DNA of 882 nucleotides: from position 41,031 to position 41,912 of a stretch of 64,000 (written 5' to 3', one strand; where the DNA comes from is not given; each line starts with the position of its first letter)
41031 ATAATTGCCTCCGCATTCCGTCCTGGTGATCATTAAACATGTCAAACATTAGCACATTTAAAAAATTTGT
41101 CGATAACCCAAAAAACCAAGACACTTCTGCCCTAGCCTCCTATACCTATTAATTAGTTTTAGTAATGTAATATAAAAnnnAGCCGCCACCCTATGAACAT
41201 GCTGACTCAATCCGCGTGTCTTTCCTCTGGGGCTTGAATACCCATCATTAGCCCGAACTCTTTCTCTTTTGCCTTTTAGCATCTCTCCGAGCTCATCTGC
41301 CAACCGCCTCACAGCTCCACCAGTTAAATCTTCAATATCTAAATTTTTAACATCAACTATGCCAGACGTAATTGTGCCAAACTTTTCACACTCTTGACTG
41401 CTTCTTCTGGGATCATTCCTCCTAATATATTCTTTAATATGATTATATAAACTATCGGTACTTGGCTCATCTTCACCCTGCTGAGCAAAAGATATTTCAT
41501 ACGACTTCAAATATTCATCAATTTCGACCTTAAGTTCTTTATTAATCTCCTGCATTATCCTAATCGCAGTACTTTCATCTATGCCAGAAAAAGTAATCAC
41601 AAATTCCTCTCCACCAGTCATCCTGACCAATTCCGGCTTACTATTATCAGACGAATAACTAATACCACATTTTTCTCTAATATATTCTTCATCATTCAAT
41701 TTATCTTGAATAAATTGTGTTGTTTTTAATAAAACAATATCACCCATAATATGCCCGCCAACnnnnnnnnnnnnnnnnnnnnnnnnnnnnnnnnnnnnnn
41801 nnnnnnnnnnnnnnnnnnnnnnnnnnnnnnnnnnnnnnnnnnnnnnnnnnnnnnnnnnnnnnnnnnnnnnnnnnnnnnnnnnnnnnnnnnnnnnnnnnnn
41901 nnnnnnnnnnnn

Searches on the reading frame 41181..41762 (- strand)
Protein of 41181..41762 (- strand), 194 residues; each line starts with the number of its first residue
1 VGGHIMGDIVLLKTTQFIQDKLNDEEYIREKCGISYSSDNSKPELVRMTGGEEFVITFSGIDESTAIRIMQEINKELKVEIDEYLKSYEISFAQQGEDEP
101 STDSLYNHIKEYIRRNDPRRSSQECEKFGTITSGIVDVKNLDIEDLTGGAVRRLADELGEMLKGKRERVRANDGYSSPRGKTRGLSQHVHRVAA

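Call 36: find_related_loci(query=A3, collection=viral_contigs, flank=10000)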
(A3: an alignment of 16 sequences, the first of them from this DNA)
Query A3 (194 aa) in viral_contigs; peptide patterns used: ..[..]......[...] (x = any residue, [..] = any of these).
9 stretches matched a pattern, but none encodes a relative of the query by tblastn (E <= 1e-3).

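Call 37: find_related_loci(query=A3, collection=metagenome_contigs, flank=10000)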
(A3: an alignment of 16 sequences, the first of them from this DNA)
Query A3 (194 aa) in metagenome_contigs; peptide patterns used: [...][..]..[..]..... (x = any residue, [..] = any of these).
72 stretches matched a pattern; 12 encode a relative of the query (tblastn E <= 1e-3); 12 distinct loci.
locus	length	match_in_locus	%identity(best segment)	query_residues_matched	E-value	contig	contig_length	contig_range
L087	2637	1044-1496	32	1-163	1e-21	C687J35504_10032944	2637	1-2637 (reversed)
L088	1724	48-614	31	3-185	1e-19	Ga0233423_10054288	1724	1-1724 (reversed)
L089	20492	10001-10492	29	3-165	1e-16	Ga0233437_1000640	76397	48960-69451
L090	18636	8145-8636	29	3-165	1e-16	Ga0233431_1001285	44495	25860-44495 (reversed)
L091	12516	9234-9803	29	1-163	2e-15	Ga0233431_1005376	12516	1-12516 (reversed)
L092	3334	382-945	29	3-163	1e-14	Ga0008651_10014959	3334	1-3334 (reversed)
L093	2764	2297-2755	31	3-141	1e-13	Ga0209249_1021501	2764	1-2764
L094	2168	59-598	25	4-163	3e-13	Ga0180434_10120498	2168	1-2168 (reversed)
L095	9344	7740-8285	25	3-164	9e-13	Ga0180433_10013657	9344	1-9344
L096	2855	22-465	30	43-163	1e-12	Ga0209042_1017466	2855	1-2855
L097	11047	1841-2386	28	3-163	3e-12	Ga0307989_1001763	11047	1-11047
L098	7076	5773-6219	26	1-175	6e-11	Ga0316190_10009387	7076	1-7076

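Call 40: search_protein_families(library=pfam, proteins=[L089:6081-7142:+, L089:7139-7885:+, L089:7888-8409:+, L089:8421-8915:+, L089:8981-10552:+, L089:10856-12892:-, L089:13004-13708:-, L089:13970-15760:-, L089:3911-6034:+, L089:16111-18393:+], max_evalue=0.001)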
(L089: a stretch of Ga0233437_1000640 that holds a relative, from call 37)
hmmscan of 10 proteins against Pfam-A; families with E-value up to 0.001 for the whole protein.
L089:6081-7142:+ (353 aa): 2 families
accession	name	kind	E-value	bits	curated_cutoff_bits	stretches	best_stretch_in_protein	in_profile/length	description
PF01757.29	Acyl_transf_3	-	3.5e-36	125.3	31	1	41-337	3-324/326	Acyltransferase domain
PF07786.18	HGSNAT_cat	-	3.7e-05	23.8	22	1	38-297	1-220/222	Heparan-alpha-glucosaminide N-acetyltransferase, catalytic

L089:7139-7885:+ (248 aa): 1 family
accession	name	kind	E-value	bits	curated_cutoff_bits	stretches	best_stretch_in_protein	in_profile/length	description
PF02535.28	Zip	-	6.8e-50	170.6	35.1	2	92-244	166-322/323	ZIP Zinc transporter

L089:7888-8409:+ (173 aa): 5 families
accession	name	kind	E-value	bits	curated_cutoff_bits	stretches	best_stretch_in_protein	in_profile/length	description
PF13847.12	Methyltransf_31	-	3.1e-07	30.6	27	1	44-138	2-99/145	Methyltransferase domain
PF02390.23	Methyltransf_4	-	6.8e-06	26.1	24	1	48-103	4-59/173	Putative methyltransferase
PF13649.12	Methyltransf_25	-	2.4e-05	25.3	27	1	51-137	3-90/97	Methyltransferase domain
PF08242.18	Methyltransf_12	-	3.7e-05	24.8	30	1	51-137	2-89/98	Methyltransferase domain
PF00398.26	RrnaAD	-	0.00048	19.7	24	1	36-139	21-122/263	Ribosomal RNA adenine dimethylase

L089:8421-8915:+ (164 aa): 1 family
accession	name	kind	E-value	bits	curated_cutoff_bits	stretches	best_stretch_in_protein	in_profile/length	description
PF00990.26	GGDEF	-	1.9e-12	47.7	23.8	1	79-162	3-84/161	Diguanylate cyclase, GGDEF domain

L089:8981-10552:+ (523 aa): 1 family
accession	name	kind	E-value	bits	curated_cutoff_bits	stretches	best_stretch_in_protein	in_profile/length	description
PF00990.26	GGDEF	-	7.6e-15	55.5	23.8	1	292-414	2-109/161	Diguanylate cyclase, GGDEF domain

L089:10856-12892:- (678 aa): 0 families

L089:13004-13708:- (234 aa): 0 families

L089:13970-15760:- (596 aa): 8 families
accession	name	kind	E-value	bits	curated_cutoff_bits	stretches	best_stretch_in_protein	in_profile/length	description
PF00009.33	GTP_EFTU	-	1.1e-55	188.6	26.5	1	2-188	2-187/188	Elongation factor Tu GTP binding domain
PF21018.2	BipA_C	-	3.8e-39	133.3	23.8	1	477-585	1-109/110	TypA/BipA C-terminal domain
PF00679.30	EFG_C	-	1.5e-20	73.5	27.9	1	391-474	3-87/89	Elongation factor G C-terminus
PF03144.31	GTP_EFTU_D2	-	4.3e-11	43.5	30.3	1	214-284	1-73/73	Elongation factor Tu domain 2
PF22042.2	EF-G_D2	-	2.6e-09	37.5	27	1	205-285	7-83/84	Elongation factor G domain 2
PF01926.29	MMR_HSR1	-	3e-07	31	21.9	1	6-122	2-113/113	50S ribosome-binding GTPase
PF02421.24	FeoB_N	-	0.00025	21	27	1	45-134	31-126/156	Ferrous iron transport protein B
PF04548.22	AIG1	-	0.00035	20.4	27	0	43-90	31-78/212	AIG1 family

L089:3911-6034:+ (707 aa): 4 families
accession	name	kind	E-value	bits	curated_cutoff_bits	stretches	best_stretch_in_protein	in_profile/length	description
PF00122.25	E1-E2_ATPase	-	1e-63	214.6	28.1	1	206-386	1-180/181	E1-E2 ATPase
PF00702.32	Hydrolase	-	9.8e-33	114.6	26.4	1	403-614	1-191/191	haloacid dehalogenase-like hydrolase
PF00403.32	HMA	-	1.6e-15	57.7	24.8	1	6-66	2-62/62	Heavy-metal-associated domain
PF08282.18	Hydrolase_3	-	9.6e-08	32.5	20.9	1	586-638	195-247/255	haloacid dehalogenase-like hydrolase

L089:16111-18393:+ (760 aa): 2 families
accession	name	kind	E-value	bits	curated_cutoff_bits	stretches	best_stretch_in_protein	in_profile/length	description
PF19077.6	Big_13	-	3e-09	37.7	27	1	486-551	34-99/102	Bacterial Ig-like domain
PF17936.7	Big_6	-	6.1e-09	36.5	27.6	1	474-549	6-80/83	Bacterial Ig domain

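Call 41: search_protein_families(library=pfam, proteins=[L091:5058-5414:-, L091:6260-6550:-, L091:7599-9992:+, L091:10042-10485:-, L091:10839-11147:-, L091:11149-11649:-, L095:3319-3747:-, L095:4131-4646:+, L095:5997-8570:+, L095:8616-8924:+], max_evalue=0.001)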
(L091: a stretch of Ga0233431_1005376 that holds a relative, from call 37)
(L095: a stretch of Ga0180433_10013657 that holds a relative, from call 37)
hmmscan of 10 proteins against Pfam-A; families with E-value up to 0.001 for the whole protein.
L091:5058-5414:- (118 aa): 0 families

L091:6260-6550:- (96 aa): 0 families

L091:7599-9992:+ (797 aa): 1 family
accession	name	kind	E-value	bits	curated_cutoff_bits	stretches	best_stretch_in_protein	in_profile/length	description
PF00990.26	GGDEF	-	1.2e-34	119.9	23.8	2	89-202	1-115/161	Diguanylate cyclase, GGDEF domain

L091:10042-10485:- (147 aa): 0 families

L091:10839-11147:- (102 aa): 0 families

L091:11149-11649:- (166 aa): 0 families

L095:3319-3747:- (142 aa): 0 families

L095:4131-4646:+ (171 aa): 1 family
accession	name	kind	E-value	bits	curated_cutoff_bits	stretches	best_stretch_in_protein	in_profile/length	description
PF13328.12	HD_4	-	6.6e-10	39.4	27.2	1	19-141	4-136/156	HD domain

L095:5997-8570:+ (857 aa): 1 family
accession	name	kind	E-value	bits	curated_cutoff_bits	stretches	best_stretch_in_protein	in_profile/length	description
PF00990.26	GGDEF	-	1.1e-28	100.5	23.8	2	97-206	2-112/161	Diguanylate cyclase, GGDEF domain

L095:8616-8924:+ (102 aa): 0 families

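Call 42: search_protein_families(library=pfam, proteins=[L097:230-2461:+, L097:2546-2902:+, L097:3356-3895:-, L097:4103-4645:-, L097:5258-7240:-, L098:2-1060:+, L098:1428-3170:+, L098:3610-6243:+, L098:6301-6684:-, L095:8914-9344:+], max_evalue=0.001)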
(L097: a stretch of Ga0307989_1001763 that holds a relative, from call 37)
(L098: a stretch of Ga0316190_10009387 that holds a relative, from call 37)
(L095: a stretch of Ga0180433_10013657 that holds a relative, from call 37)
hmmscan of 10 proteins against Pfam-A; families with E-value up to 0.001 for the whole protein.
L097:230-2461:+ (743 aa): 1 family
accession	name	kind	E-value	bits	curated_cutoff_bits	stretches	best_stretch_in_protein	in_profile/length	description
PF00990.26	GGDEF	-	4.5e-35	121.2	23.8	2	80-189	2-114/161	Diguanylate cyclase, GGDEF domain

L097:2546-2902:+ (118 aa): 1 family
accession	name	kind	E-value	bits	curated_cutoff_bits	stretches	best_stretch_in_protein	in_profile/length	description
PF00825.24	Ribonuclease_P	-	9.4e-19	67.9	22.3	1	25-115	18-108/109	Ribonuclease P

L097:3356-3895:- (179 aa): 1 family
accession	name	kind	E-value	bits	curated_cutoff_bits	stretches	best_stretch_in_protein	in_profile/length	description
PF00027.35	cNMP_binding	-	3.5e-15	56.2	27.5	1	44-122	3-86/89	Cyclic nucleotide-binding domain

L097:4103-4645:- (180 aa): 0 families

L097:5258-7240:- (660 aa): 1 family
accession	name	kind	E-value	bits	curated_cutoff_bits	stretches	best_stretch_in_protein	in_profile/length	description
PF01145.31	Band_7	-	9.7e-17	62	23.6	1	56-246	2-168/176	SPFH domain / Band 7 family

L098:2-1060:+ (352 aa): 5 families
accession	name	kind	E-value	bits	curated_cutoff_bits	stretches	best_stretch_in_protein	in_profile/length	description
PF00534.26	Glycos_transf_1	-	1.4e-28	100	26.4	1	210-351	11-157/172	Glycosyl transferases group 1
PF13692.12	Glyco_trans_1_4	-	5.3e-27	95.3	27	1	216-351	3-141/142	Glycosyl transferases group 1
PF13439.12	Glyco_transf_4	-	1e-12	48.9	28.5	1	1-187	2-154/170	Glycosyltransferase Family 4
PF13579.12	Glyco_trans_4_4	-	2.8e-11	44.4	29.7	1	1-187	1-147/158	Glycosyl transferase 4-like domain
PF13524.12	Glyco_trans_1_2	-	9.6e-07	29.3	25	1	243-349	14-111/144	Glycosyl transferase-like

L098:1428-3170:+ (580 aa): 4 families
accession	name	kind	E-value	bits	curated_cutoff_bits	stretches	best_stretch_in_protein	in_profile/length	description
PF00664.28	ABC_membrane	-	1.7e-33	116.9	28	1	18-293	4-274/274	ABC transporter transmembrane region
PF00005.33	ABC_tran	-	2.6e-33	116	25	1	354-503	1-137/137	ABC transporter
PF02463.25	SMC_N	-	7.5e-05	22.7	40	1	398-547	114-210/220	RecF/RecN/SMC N terminal domain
PF13604.12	AAA_30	-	0.00019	21.6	27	1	366-503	20-99/191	AAA domain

L098:3610-6243:+ (877 aa): 1 family
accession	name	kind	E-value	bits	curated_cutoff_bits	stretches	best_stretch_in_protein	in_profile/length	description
PF00990.26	GGDEF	-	4.7e-28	98.4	23.8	2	156-252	5-97/161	Diguanylate cyclase, GGDEF domain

L098:6301-6684:- (127 aa): 1 family
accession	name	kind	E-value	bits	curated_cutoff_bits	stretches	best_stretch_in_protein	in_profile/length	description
PF01715.23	IPPT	-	1.1e-06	29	23.6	1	1-49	176-225/243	IPP transferase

L095:8914-9344:+ (143 aa): 0 families
